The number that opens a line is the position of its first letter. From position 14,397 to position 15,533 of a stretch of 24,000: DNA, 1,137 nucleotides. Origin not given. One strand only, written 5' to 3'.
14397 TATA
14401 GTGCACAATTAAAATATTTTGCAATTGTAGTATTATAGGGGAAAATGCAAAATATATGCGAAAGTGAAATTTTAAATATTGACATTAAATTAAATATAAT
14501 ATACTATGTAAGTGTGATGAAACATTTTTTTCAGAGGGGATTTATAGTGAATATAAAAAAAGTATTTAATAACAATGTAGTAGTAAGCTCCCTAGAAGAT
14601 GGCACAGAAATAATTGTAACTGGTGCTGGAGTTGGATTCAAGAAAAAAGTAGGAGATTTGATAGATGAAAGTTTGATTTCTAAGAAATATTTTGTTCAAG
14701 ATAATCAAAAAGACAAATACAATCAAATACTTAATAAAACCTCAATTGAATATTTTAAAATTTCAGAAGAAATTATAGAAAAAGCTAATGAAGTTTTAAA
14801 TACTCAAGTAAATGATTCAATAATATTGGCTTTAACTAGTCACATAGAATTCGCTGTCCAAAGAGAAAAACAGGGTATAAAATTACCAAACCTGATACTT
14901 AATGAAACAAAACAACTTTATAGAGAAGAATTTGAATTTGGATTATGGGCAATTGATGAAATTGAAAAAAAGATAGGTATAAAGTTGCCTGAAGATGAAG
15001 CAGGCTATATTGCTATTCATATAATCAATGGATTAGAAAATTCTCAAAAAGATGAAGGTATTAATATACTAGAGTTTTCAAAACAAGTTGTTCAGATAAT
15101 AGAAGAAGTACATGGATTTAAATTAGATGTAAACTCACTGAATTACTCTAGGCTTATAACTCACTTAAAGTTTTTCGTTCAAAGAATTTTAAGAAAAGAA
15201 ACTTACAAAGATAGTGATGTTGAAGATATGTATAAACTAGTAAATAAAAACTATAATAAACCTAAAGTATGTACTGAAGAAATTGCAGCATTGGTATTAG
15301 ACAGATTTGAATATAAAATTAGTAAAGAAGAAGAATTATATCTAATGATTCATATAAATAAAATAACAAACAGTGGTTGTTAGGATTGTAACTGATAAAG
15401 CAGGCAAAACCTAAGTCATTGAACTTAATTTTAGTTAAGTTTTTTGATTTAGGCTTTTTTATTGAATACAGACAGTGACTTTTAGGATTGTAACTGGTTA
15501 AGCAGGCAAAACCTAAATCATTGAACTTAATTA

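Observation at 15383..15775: Four tandem RAT/terminator antitermination switches between a PRD antiterminator gene and its PTS operon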

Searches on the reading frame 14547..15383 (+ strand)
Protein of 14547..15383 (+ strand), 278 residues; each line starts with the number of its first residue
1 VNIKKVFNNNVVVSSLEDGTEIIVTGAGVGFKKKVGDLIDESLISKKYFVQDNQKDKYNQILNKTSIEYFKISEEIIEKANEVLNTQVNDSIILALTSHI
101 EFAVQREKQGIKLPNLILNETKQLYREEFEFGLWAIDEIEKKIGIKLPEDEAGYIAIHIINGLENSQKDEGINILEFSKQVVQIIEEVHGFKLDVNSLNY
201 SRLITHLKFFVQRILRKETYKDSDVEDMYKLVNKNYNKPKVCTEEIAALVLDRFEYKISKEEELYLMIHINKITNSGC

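Call 10: search_protein_families(library=pfam, proteins=[window:14547-15383:+])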
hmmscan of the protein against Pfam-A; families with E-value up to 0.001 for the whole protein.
window:14547-15383:+ (278 aa): 2 families
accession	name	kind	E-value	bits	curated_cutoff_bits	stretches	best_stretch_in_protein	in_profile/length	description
PF00874.25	PRD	-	5e-36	123.3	23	2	74-160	1-88/90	PRD domain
PF03123.20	CAT_RBD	-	3.3e-19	69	25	1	1-55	1-55/57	CAT RNA binding domain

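Call 11: search_protein_families(library=ncbifam, proteins=[window:14547-15383:+])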
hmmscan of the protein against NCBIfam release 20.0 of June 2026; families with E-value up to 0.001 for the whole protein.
window:14547-15383:+ (278 aa): 4 families
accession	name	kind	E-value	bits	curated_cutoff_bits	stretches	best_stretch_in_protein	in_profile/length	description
NF046042.1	LicT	equivalog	4e-85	285.4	300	1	1-273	1-273/273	BglG family transcription antiterminator LicT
NF047357.1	antiterm_GlcT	equivalog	1.9e-62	211.1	320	1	2-273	2-272/272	glucose PTS transporter transcription antiterminator GlcT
NF007295.0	PRK09772.1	equivalog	3e-49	167.8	322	1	1-274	3-275/278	transcriptional antiterminator BglG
NF041678.1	trans_antitermLacT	equivalog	1.5e-32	113.2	500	1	2-275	3-279/286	transcription antiterminator LacT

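Call 27: find_homologous_proteins(query=window:14547-15383:+, max_evalue=1e-30)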
Query window:14547-15383:+ (278 aa): 316 proteins with E <= 1e-30 among 2703 candidates; the best 120 are listed.
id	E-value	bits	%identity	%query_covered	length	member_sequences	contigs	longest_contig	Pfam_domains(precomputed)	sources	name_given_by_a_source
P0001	4.7e-168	576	96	100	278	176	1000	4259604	PF03123.21,PF00874.26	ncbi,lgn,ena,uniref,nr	ncbi:PTS operon transcription antiterminator [Clostridioides difficile]|uniref:Transcription antiter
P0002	3.8e-150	517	91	100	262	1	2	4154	PF03123.21,PF00874.26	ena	-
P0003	3.8e-115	402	69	99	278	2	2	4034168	PF03123.21,PF00874.26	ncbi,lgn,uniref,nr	ncbi:PRD domain-containing protein [Terrisporobacter mayombei]|uniref:Transcription antiterminator L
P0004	1.2e-114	401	69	99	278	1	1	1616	PF03123.21,PF00874.26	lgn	-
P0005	5.9e-75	270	48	98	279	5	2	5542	PF03123.21,PF00874.26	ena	-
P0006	6.3e-74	267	46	99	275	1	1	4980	PF03123.21,PF00874.26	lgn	-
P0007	8.8e-74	267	48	98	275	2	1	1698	PF03123.21,PF00874.26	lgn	-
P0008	3.5e-73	265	49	98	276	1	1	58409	PF03123.21,PF00874.26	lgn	-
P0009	8.5e-73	263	46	98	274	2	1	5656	PF03123.21,PF00874.26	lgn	-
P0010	2.9e-72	262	46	100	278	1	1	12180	PF03123.21,PF00874.26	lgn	-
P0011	6.3e-71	257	46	98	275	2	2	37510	PF03123.21,PF00874.26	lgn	-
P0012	2.7e-70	255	46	98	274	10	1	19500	PF03123.21,PF00874.26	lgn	-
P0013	4.1e-70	255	47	98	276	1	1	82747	PF03123.21,PF00874.26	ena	-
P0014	8.0e-70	254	48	98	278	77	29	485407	PF03123.21,PF00874.26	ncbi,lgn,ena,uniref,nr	ncbi:PRD domain-containing protein [Clostridium paraputrificum]|uniref:PRD domain-containing protein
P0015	1.6e-69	253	44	98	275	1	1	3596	PF03123.21,PF00874.26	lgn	-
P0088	5.7e-51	192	38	99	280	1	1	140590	PF03123.21,PF00874.26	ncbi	ncbi:BglG family transcription antiterminator LicT [Clostridioides difficile]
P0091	7.4e-51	192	38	99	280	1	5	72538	PF03123.21,PF00874.26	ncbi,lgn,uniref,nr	ncbi:PRD domain-containing protein [Clostridioides sp. ZZV14-6154]|uniref:BglG family transcription 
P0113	3.9e-48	183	37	99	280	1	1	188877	PF03123.21,PF00874.26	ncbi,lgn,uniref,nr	ncbi:BglG family transcription antiterminator LicT [Clostridioides sp. ES-S-0077-01]|uniref:BglG fam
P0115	5.6e-48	182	37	99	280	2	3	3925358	PF03123.21,PF00874.26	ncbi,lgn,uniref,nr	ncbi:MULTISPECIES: BglG family transcription antiterminator LicT [unclassified Clostridioides]|unire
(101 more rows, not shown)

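Call 28: find_encoding_contigs(protein=P0001, flank=2500, max_places=10)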
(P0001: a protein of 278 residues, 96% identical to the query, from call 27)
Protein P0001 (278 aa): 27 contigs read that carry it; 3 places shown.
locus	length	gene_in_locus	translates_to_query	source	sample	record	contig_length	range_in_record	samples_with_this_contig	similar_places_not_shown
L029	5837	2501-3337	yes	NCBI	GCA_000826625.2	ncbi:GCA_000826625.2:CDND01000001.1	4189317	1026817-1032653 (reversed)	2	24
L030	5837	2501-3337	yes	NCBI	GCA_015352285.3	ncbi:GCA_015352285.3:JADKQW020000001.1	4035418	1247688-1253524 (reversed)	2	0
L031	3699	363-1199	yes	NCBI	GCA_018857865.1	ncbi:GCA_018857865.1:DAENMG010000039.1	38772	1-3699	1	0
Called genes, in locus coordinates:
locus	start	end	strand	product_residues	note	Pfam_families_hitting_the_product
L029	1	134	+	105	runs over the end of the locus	PF00085:Thioredoxin, PF04756:OST3_OST6 (weak), PF13098:Thioredoxin_2, PF13905:Thioredoxin_8 (faint)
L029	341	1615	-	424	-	PF00266:Aminotran_5, PF01212:Beta_elim_lyase (weak)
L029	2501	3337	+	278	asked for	PF03123:CAT_RBD, PF00874:PRD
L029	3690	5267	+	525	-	PF02378:PTS_EIIC, PF00367:PTS_EIIB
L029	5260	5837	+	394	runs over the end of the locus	PF00155:Aminotran_1_2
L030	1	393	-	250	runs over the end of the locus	PF01978:TrmB, PF11495:TrmB_EBD_N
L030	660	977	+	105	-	PF00085:Thioredoxin, PF04756:OST3_OST6 (weak), PF13098:Thioredoxin_2, PF13905:Thioredoxin_8 (faint)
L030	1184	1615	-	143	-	-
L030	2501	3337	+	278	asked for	PF03123:CAT_RBD, PF00874:PRD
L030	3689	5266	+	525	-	PF02378:PTS_EIIC, PF00367:PTS_EIIB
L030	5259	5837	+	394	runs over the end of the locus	PF00155:Aminotran_1_2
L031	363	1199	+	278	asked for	PF03123:CAT_RBD, PF00874:PRD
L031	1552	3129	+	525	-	PF02378:PTS_EIIC, PF00367:PTS_EIIB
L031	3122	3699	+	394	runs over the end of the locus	PF00155:Aminotran_1_2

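Call 29: find_encoding_contigs(protein=P0003, flank=6000, max_places=3)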
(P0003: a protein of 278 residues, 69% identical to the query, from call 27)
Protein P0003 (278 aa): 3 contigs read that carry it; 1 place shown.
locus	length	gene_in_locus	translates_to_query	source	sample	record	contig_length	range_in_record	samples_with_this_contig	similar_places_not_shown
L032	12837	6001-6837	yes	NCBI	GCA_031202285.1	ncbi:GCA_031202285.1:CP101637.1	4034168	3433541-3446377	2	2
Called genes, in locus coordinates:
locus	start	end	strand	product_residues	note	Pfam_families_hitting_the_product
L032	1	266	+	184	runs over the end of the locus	PF03773:ArsP_1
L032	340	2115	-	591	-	PF05192:MutS_III, PF00488:MutS_V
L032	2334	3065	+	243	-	PF00376:MerR, PF13411:MerR_1, PF09278:MerR-DNA-bind (faint), PF07739:TipAS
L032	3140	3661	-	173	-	PF01923:Cob_adeno_trans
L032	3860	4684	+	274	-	PF01656:CbiA, PF09140:MipZ (weak), PF10609:ParA, PF13614:AAA_31 (weak)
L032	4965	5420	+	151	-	PF00578:AhpC-TSA, PF08534:Redoxin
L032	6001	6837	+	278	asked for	PF03123:CAT_RBD, PF00874:PRD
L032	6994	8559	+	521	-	PF02378:PTS_EIIC, PF00367:PTS_EIIB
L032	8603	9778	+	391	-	PF00155:Aminotran_1_2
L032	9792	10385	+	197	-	PF13580:SIS_2 (faint), PF01380:SIS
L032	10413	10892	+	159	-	PF00358:PTS_EIIA_1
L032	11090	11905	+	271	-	PF00456:Transketolase_N, PF13292:DXP_synthase_N, PF00676:E1_dh, PF02775:TPP_enzyme_C (weak)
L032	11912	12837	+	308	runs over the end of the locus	PF02779:Transket_pyr, PF02780:Transketolase_C, PF22613:Transketolase_C_1 (weak)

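Call 55: search_solved_structures(query=window:14547-15383:+, show_alignments=3, max_evalue=0.00001)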
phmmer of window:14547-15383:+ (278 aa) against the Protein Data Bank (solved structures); distinct sequences matched with E-value up to 0.00001: 6.
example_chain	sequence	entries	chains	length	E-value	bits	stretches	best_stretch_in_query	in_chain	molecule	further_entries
1tlv_A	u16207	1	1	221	2.3e-44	155.4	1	56-273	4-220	Transcription antiterminator licT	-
1h99_A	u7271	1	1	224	3e-42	148.5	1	56-274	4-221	TRANSCRIPTION ANTITERMINATOR LICT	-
6twr_A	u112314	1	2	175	5.5e-39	137.8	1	1-165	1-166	Beta-glucoside bgl operon antiterminator BglG family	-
3rio_A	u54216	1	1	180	1.8e-30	109.9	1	2-165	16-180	PtsGHI operon antiterminator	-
1l1c_A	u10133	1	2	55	5.7e-08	36.2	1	1-54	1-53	Transcription antiterminator licT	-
3gwh_A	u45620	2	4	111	3.1e-06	30.5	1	177-273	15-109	Transcriptional antiterminator (BglG family)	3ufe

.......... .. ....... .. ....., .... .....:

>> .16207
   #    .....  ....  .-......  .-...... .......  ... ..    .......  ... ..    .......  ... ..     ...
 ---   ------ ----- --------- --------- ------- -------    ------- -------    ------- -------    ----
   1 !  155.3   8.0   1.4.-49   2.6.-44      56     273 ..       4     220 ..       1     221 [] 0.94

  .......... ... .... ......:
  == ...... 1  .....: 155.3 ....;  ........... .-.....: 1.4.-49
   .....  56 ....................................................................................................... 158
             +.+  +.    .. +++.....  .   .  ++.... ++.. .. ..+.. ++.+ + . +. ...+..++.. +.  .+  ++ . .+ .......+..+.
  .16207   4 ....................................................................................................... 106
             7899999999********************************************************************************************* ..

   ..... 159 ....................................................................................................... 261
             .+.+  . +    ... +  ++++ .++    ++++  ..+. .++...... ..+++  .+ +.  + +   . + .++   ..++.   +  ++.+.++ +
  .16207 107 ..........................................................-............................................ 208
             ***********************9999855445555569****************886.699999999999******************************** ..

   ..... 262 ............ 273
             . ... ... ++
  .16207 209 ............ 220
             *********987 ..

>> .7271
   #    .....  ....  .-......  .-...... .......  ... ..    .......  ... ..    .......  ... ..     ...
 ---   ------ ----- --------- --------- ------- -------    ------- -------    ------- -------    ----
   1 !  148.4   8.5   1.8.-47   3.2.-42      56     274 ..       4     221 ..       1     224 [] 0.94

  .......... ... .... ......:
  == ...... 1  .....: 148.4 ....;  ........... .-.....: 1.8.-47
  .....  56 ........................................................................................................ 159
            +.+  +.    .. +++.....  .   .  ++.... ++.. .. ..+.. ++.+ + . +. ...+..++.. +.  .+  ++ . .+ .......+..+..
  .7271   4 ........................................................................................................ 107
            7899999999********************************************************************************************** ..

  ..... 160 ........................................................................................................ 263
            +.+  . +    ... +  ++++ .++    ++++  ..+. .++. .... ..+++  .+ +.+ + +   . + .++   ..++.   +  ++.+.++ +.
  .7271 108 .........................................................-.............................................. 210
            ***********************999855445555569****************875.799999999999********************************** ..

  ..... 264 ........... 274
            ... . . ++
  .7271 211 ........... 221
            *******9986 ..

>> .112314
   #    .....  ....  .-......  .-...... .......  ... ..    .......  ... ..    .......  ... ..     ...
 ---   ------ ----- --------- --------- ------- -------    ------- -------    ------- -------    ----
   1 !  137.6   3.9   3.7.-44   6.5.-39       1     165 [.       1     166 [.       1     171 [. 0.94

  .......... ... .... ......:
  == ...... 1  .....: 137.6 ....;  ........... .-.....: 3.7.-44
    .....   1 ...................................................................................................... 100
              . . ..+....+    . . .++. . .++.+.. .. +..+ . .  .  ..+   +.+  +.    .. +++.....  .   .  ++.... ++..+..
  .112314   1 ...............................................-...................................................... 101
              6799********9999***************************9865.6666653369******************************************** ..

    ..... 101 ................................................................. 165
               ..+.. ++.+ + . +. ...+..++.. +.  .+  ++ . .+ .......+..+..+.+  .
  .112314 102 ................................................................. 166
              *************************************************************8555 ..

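Call 64: find_encoding_contigs(protein=P0002, flank=3000, max_places=3)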
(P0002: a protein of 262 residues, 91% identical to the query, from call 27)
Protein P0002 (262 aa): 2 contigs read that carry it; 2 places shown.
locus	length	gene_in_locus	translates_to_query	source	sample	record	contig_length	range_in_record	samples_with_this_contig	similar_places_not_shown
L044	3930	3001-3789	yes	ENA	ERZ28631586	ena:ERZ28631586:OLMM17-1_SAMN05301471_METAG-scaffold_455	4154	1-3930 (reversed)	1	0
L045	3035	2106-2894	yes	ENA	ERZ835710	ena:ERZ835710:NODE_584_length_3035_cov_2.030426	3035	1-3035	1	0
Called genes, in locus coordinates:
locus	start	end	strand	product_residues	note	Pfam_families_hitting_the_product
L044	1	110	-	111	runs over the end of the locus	?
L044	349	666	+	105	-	PF00085:Thioredoxin, PF04756:OST3_OST6 (weak), PF13098:Thioredoxin_2, PF13905:Thioredoxin_8 (faint)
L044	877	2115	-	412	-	-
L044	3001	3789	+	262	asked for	PF03123:CAT_RBD, PF00874:PRD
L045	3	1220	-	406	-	?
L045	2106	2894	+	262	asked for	PF03123:CAT_RBD, PF00874:PRD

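Call 65: find_encoding_contigs(protein=P0014, flank=2500, max_places=2)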
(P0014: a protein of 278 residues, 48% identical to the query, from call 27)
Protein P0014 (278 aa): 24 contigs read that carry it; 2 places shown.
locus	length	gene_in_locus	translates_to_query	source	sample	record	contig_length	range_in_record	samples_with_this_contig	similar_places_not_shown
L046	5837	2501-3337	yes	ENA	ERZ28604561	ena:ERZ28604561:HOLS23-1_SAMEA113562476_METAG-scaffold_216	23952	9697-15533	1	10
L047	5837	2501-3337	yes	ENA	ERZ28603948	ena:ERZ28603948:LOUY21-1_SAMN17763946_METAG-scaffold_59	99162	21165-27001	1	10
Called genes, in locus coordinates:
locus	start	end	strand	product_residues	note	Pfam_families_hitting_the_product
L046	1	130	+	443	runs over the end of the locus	PF02056:Glyco_hydro_4, PF11975:Glyco_hydro_4C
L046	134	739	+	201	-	PF19700:DUF6198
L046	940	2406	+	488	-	PF08279:HTH_11 (faint), PF00874:PRD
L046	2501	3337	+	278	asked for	PF03123:CAT_RBD, PF00874:PRD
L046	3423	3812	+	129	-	PF00903:Glyoxalase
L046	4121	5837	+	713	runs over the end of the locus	PF00497:SBP_bac_3, PF00990:GGDEF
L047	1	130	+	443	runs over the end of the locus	PF02056:Glyco_hydro_4, PF11975:Glyco_hydro_4C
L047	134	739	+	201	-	PF19700:DUF6198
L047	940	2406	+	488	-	PF08279:HTH_11 (faint), PF00874:PRD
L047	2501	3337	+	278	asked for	PF03123:CAT_RBD, PF00874:PRD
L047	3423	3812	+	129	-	PF00903:Glyoxalase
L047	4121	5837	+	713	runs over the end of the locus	PF00497:SBP_bac_3, PF00990:GGDEF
